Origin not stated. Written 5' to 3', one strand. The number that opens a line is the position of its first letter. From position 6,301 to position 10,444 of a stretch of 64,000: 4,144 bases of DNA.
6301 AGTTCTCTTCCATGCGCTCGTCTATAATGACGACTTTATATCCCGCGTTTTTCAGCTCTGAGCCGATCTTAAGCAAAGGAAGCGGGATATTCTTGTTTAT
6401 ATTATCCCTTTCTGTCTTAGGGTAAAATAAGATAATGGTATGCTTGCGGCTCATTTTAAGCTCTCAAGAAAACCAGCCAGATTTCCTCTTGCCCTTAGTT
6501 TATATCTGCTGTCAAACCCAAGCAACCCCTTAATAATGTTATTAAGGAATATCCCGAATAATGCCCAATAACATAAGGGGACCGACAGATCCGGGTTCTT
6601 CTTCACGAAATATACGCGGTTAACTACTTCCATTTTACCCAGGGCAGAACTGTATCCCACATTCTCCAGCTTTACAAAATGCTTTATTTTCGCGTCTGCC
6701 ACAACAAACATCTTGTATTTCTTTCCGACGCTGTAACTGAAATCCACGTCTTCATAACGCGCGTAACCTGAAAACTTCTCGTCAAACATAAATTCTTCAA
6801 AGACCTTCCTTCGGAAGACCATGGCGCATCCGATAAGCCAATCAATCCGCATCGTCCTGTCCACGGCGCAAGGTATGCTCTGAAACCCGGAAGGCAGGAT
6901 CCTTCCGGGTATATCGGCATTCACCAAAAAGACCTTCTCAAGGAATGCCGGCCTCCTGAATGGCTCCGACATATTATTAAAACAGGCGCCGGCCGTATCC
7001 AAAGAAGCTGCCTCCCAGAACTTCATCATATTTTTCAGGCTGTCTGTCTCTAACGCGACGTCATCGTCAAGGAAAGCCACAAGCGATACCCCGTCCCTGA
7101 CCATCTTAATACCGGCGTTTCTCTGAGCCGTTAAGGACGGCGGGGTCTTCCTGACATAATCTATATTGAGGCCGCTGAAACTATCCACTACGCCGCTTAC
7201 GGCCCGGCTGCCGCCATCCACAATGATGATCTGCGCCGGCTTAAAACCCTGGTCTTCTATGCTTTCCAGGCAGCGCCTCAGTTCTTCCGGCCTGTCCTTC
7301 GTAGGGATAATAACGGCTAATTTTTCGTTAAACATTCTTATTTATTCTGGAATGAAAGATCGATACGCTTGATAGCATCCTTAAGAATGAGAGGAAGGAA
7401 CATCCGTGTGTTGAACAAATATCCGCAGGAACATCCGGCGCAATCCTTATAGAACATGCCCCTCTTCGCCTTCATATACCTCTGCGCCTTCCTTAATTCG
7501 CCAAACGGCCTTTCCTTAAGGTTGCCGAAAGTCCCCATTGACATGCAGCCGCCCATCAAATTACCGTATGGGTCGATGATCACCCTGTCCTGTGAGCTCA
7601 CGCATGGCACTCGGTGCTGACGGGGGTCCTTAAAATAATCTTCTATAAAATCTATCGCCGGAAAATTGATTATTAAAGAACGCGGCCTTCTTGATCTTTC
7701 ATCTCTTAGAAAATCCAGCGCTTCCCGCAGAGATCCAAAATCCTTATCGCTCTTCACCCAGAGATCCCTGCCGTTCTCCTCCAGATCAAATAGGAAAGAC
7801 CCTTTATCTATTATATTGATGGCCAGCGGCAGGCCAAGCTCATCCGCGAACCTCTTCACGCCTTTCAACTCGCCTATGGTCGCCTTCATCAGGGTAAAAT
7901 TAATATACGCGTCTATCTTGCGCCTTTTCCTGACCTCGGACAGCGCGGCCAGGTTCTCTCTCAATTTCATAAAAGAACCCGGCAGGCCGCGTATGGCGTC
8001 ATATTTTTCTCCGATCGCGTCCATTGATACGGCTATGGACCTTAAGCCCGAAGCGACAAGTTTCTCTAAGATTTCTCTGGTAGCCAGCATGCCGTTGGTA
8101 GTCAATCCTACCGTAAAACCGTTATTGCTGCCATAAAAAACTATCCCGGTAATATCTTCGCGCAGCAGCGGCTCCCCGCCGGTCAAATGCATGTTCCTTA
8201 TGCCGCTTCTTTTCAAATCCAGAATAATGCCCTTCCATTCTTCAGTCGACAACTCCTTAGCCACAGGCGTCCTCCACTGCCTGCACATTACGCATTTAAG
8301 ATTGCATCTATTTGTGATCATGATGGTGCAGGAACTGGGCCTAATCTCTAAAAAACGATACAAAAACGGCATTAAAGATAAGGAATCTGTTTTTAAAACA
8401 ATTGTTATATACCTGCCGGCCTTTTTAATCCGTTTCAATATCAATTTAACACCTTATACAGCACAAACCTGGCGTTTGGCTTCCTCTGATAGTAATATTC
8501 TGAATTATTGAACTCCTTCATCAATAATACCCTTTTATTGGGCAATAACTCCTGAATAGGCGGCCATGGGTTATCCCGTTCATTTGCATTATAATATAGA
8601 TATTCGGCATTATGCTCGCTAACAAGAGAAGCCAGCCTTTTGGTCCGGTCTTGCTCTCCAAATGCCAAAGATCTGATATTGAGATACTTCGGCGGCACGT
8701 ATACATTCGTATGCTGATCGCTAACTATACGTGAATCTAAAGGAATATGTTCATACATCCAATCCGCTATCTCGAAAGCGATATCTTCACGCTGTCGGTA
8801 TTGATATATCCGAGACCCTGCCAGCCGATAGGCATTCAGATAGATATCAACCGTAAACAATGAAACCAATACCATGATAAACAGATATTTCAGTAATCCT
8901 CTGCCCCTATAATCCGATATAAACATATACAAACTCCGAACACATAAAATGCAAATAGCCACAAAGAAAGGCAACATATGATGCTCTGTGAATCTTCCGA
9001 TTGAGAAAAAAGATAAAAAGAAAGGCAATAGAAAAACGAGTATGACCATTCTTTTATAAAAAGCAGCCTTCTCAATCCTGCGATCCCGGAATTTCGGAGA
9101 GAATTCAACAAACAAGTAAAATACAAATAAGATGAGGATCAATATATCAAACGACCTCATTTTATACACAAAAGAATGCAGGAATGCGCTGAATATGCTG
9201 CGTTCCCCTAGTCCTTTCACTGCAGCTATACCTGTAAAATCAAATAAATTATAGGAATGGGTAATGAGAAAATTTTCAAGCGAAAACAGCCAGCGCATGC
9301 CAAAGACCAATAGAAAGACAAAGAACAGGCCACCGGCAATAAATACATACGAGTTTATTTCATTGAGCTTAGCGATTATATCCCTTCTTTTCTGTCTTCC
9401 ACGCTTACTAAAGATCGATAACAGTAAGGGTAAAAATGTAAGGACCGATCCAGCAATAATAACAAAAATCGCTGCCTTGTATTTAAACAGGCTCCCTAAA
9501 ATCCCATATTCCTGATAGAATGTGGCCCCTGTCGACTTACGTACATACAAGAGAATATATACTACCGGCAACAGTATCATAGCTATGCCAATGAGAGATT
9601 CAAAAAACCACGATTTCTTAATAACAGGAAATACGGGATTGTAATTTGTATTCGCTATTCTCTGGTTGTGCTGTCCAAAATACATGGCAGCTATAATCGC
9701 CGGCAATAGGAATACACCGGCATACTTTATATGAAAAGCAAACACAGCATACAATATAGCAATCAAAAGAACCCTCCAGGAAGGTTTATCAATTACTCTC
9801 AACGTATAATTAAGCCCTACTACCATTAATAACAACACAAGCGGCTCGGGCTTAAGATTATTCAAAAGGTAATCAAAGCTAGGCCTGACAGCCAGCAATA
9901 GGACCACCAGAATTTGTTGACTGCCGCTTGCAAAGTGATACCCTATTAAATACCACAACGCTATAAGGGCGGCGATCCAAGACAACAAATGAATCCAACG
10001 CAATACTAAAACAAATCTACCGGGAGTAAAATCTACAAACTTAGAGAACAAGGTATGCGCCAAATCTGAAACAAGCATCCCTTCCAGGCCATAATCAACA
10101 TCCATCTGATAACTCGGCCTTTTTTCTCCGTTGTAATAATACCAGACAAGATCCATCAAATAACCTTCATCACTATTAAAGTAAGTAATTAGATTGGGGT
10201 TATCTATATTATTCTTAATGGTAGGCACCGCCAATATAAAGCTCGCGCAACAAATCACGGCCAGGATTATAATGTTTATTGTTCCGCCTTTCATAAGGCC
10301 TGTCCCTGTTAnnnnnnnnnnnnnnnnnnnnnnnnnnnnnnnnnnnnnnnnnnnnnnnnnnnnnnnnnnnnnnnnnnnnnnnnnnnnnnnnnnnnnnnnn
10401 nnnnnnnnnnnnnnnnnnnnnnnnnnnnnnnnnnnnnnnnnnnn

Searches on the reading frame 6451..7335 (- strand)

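Call 62: search_protein_families(library=pfam, proteins=[window:6451-7335:-], max_evalue=0.00001)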
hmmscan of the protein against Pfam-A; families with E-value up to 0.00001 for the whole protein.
window:6451-7335:- (294 aa): 3 families
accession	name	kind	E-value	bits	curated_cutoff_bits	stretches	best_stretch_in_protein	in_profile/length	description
PF00535.33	Glycos_transf_2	-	3.5e-17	63.3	23.3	1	8-121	2-117/168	Glycosyl transferase family 2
PF13641.12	Glyco_tranf_2_3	-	9e-08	32.8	27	1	6-204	3-195/230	Glycosyltransferase like family 2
PF10111.15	Glyco_tranf_2_2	-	7.5e-06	26.1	27.3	0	33-112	29-111/276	Glycosyltransferase like family 2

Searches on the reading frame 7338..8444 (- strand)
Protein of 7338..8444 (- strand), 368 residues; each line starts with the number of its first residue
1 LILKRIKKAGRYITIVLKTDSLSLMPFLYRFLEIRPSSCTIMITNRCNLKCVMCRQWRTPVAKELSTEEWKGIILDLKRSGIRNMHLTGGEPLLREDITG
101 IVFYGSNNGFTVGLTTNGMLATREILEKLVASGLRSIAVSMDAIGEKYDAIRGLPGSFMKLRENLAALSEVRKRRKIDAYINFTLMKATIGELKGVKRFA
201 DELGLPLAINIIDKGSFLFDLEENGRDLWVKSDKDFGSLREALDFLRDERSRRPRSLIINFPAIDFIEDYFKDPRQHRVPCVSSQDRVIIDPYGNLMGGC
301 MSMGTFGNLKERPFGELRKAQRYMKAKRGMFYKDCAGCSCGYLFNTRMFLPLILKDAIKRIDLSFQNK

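Call 35: search_protein_families(library=pfam, proteins=[window:7338-8444:-], max_evalue=0.00001)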
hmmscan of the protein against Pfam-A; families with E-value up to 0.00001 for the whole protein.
window:7338-8444:- (368 aa): 1 family
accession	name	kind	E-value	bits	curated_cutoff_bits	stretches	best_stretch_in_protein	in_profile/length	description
PF04055.27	Radical_SAM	-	1.1e-23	84.6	29.5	1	42-183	2-148/166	Radical SAM superfamily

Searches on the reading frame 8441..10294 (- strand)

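Call 35: search_protein_families(library=pfam, proteins=[window:8441-10294:-], max_evalue=0.00001)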
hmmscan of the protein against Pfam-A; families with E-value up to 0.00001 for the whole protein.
window:8441-10294:- (617 aa): 1 family
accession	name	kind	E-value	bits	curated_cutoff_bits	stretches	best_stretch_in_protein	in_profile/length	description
PF13231.12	PMT_2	-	1.3e-06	29.1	26.1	1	97-214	23-138/160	Dolichyl-phosphate-mannose-protein mannosyltransferase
